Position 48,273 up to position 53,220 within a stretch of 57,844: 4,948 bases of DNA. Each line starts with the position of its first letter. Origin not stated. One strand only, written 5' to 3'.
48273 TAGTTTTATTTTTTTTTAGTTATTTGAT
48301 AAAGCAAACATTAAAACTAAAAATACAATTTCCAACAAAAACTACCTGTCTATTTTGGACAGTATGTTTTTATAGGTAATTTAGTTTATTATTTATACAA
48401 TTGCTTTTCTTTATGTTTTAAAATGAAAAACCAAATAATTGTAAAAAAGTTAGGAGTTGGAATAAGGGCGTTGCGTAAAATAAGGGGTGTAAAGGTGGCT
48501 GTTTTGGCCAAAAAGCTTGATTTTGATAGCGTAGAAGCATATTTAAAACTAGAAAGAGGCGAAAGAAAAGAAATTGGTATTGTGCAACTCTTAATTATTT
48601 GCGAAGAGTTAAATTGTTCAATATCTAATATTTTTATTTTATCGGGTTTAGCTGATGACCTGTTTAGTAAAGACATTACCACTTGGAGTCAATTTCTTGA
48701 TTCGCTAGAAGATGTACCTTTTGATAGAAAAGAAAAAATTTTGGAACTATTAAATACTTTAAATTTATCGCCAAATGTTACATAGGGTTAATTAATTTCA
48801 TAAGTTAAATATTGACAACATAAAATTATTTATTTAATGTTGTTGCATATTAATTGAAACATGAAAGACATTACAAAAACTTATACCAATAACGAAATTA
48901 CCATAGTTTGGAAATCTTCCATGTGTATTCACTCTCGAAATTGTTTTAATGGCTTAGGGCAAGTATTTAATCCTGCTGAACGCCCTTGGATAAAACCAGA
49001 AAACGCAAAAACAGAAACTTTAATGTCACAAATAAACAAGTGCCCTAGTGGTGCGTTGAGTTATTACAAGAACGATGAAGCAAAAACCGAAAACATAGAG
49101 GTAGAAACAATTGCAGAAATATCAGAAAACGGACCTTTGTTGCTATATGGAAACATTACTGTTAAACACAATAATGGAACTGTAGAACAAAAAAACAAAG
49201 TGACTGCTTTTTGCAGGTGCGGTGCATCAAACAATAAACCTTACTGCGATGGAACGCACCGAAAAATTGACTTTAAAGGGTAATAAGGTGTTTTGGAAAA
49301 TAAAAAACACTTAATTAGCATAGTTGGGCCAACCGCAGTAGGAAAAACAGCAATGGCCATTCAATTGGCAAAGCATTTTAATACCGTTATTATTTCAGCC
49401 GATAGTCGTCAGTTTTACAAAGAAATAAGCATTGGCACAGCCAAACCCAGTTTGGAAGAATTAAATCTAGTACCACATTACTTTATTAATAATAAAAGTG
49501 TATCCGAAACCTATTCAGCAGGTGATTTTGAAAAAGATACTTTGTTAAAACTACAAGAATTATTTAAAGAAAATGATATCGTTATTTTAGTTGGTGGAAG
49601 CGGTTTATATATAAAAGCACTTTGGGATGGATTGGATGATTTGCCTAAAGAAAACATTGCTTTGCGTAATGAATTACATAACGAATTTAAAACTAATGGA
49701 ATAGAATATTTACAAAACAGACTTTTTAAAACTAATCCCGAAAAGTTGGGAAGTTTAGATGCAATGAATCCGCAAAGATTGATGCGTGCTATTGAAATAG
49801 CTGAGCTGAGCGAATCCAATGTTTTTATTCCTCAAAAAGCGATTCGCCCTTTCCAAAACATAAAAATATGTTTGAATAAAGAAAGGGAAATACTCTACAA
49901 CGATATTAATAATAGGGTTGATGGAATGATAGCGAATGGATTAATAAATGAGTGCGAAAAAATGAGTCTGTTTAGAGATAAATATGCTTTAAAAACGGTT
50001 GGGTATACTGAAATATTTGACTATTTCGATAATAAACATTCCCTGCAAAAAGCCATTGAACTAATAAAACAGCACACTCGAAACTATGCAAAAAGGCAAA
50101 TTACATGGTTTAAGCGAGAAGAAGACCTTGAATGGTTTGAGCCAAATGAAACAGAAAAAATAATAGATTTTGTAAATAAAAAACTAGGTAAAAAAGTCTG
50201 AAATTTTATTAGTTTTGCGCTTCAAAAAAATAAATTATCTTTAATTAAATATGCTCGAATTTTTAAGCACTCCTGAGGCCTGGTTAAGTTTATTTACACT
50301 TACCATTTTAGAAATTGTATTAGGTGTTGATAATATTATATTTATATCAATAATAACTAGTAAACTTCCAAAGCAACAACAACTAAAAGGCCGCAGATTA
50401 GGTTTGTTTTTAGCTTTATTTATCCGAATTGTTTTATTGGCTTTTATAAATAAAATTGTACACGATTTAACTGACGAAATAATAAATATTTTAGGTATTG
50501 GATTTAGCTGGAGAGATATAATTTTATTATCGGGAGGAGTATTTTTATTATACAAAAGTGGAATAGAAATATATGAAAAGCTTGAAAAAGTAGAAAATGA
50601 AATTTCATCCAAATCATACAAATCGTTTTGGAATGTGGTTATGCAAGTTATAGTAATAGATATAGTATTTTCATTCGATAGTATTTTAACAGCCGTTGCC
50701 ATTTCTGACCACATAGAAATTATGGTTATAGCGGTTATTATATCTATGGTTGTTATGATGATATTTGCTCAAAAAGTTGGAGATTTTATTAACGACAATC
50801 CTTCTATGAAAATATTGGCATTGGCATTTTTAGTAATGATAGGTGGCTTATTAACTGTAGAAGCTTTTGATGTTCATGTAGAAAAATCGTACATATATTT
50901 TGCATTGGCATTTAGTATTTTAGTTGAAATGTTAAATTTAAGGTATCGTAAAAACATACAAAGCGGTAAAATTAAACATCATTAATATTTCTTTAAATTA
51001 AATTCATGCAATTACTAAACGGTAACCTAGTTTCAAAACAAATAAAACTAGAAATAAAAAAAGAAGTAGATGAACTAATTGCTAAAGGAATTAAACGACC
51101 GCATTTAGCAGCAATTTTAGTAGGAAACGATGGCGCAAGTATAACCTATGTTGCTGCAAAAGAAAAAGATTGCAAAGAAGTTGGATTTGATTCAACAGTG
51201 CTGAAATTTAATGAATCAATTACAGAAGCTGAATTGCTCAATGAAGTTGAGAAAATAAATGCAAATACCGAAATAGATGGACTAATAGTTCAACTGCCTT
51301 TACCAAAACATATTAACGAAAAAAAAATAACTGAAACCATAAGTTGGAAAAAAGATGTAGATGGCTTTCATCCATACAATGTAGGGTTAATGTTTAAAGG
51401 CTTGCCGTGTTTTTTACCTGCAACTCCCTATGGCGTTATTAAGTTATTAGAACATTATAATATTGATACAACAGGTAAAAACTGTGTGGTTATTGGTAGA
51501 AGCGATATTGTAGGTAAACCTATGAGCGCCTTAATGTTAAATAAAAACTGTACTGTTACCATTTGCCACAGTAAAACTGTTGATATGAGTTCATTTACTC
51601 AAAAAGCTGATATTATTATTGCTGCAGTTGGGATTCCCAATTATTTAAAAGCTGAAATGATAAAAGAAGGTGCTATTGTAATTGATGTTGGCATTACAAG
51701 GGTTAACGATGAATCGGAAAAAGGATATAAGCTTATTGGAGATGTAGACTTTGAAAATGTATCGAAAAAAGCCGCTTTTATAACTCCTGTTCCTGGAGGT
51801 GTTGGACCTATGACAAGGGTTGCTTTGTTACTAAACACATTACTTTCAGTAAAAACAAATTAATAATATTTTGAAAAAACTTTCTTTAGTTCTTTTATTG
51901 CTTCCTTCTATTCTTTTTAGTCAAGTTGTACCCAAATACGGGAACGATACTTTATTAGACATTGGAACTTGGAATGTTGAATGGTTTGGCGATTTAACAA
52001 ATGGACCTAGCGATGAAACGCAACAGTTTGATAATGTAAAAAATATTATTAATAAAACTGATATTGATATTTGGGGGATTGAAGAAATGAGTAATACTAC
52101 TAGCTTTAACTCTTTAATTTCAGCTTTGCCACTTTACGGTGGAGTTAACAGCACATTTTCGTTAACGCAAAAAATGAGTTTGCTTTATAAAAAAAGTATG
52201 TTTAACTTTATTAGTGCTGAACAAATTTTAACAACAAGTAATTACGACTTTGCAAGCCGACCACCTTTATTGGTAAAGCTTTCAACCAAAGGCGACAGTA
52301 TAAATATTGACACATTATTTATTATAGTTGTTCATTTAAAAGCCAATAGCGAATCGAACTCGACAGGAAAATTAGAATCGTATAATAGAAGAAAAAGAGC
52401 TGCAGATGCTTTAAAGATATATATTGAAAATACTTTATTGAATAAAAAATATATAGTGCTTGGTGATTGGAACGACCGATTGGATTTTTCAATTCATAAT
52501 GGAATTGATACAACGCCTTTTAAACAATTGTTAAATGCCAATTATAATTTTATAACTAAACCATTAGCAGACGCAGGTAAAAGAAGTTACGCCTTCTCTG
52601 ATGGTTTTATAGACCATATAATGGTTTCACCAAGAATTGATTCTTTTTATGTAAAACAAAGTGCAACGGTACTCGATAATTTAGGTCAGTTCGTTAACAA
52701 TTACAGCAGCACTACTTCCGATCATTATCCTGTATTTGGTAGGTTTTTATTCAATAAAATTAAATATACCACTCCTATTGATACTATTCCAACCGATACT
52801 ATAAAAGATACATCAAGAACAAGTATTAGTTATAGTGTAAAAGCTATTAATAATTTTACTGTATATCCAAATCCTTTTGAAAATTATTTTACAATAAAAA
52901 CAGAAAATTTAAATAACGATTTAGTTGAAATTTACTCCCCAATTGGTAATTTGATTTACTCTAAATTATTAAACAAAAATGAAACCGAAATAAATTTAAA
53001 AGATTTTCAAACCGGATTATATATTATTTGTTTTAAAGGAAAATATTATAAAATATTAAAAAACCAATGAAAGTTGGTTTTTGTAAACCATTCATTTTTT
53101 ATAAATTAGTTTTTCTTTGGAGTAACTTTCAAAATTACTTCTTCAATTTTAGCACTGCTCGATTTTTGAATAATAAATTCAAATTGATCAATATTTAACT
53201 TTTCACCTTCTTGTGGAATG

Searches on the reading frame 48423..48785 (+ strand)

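Call 25: search_protein_families(library=ncbifam, proteins=[window:48423-48785:+], max_evalue=0.001)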
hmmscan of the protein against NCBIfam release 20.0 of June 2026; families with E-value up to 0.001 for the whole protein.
window:48423-48785:+ (120 aa): 1 family
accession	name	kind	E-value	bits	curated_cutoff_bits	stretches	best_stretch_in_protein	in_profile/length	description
NF006015.0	PRK08154.1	subfamily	0.00085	18.6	204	1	4-107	25-122/314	anaerobic benzoate catabolism transcriptional regulator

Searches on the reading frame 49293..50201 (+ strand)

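Call 25: search_protein_families(library=ncbifam, proteins=[window:49293-50201:+], max_evalue=0.001)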
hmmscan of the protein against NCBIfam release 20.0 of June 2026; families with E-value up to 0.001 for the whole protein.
window:49293-50201:+ (302 aa): 1 family
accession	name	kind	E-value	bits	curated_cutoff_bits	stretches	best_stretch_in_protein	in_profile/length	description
TIGR00174.1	miaA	equivalog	3.2e-73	246.5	148.65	1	8-286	2-287/288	tRNA (adenosine(37)-N6)-dimethylallyltransferase MiaA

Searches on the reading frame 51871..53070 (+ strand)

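Call 60: search_protein_families(library=pfam, proteins=[window:51871-53070:+], max_evalue=0.001)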
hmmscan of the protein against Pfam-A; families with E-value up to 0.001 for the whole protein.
window:51871-53070:+ (399 aa): 2 families
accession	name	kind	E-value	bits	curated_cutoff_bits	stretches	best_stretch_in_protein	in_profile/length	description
PF03372.29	Exo_endo_phos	-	6.2e-12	46.2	24.5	1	32-285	1-225/225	Endonuclease/Exonuclease/phosphatase family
PF18962.6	Por_Secre_tail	-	5e-11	43.2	27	1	331-392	1-66/75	Secretion system C-terminal sorting domain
